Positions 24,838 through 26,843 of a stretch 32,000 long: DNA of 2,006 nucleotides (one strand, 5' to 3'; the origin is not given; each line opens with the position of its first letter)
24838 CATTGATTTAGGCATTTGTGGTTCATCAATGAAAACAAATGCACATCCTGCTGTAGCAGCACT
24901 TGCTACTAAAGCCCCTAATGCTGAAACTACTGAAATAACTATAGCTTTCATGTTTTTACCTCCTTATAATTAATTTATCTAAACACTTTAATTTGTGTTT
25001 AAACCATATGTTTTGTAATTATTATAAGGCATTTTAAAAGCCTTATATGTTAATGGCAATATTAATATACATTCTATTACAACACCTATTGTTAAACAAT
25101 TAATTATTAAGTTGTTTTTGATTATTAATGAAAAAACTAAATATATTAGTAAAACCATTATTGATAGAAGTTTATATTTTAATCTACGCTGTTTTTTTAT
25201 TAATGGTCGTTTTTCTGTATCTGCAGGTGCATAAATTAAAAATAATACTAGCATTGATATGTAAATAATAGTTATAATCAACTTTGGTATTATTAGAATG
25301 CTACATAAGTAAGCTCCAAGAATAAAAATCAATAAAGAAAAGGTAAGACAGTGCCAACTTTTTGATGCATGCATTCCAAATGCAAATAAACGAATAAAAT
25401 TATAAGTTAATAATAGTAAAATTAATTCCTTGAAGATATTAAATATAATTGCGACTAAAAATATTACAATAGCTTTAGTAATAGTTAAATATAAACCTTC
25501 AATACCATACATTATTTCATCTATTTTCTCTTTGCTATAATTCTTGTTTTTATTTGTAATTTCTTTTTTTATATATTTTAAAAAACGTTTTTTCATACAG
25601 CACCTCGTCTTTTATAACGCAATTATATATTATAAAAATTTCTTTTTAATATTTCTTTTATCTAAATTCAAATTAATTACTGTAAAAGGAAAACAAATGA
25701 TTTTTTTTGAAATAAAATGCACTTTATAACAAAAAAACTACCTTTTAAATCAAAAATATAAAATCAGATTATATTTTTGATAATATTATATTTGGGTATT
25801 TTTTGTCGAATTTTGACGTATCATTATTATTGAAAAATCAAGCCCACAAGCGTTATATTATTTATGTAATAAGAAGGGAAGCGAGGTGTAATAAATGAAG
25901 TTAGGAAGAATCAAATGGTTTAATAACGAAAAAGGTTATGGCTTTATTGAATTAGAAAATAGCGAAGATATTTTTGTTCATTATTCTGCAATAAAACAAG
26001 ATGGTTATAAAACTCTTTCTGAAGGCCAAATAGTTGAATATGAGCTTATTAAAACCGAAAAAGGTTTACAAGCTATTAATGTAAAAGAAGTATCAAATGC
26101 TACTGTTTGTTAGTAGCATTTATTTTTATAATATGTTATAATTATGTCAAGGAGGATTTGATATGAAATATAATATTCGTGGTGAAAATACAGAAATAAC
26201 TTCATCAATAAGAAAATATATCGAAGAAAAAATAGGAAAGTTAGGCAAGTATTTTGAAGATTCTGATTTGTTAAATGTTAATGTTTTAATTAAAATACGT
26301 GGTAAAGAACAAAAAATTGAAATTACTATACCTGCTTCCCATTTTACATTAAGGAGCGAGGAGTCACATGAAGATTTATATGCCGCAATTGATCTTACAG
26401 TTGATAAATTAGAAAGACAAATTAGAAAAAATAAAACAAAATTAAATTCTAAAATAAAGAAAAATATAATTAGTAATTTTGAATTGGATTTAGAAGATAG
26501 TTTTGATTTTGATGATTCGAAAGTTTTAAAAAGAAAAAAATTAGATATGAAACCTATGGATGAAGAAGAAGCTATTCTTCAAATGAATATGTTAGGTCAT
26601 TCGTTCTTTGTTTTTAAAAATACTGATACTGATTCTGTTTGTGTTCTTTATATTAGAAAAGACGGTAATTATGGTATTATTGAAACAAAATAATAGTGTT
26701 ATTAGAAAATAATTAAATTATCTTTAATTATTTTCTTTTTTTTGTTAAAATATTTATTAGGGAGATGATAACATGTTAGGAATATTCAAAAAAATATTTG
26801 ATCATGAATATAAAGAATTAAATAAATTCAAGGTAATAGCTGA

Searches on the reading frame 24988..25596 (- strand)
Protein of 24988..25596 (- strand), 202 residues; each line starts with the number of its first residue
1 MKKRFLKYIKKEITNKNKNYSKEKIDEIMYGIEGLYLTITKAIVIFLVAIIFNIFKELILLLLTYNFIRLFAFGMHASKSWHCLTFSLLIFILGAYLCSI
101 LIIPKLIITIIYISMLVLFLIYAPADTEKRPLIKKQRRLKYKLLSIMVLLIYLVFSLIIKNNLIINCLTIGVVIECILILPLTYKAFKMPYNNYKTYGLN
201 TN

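Call 45: search_protein_families(library=pfam, proteins=[window:24988-25596:-], max_evalue=0.0001)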
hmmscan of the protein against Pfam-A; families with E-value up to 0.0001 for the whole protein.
window:24988-25596:- (202 aa): 1 family
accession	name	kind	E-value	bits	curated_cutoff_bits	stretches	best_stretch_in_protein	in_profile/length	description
PF04647.20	AgrB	-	4.3e-36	124.5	23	1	7-179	6-181/185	Accessory gene regulator B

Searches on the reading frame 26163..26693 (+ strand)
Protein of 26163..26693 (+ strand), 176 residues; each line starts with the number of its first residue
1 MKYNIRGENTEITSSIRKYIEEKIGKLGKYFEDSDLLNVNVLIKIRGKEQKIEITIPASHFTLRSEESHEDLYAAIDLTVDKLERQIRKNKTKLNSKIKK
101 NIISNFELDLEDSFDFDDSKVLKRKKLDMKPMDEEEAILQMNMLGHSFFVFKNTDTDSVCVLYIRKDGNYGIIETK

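Call 45: search_protein_families(library=pfam, proteins=[window:26163-26693:+], max_evalue=0.0001)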
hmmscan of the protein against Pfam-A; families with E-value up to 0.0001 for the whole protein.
window:26163-26693:+ (176 aa): 2 families
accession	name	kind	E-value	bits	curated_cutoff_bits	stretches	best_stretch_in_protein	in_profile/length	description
PF02482.25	Ribosomal_S30AE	-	5.1e-27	94.9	23.7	1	3-95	1-88/88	Sigma 54 modulation protein / S30EA ribosomal protein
PF16321.10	Ribosom_S30AE_C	-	3.5e-25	87.9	25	1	118-172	3-57/57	Sigma 54 modulation/S30EA ribosomal protein C terminus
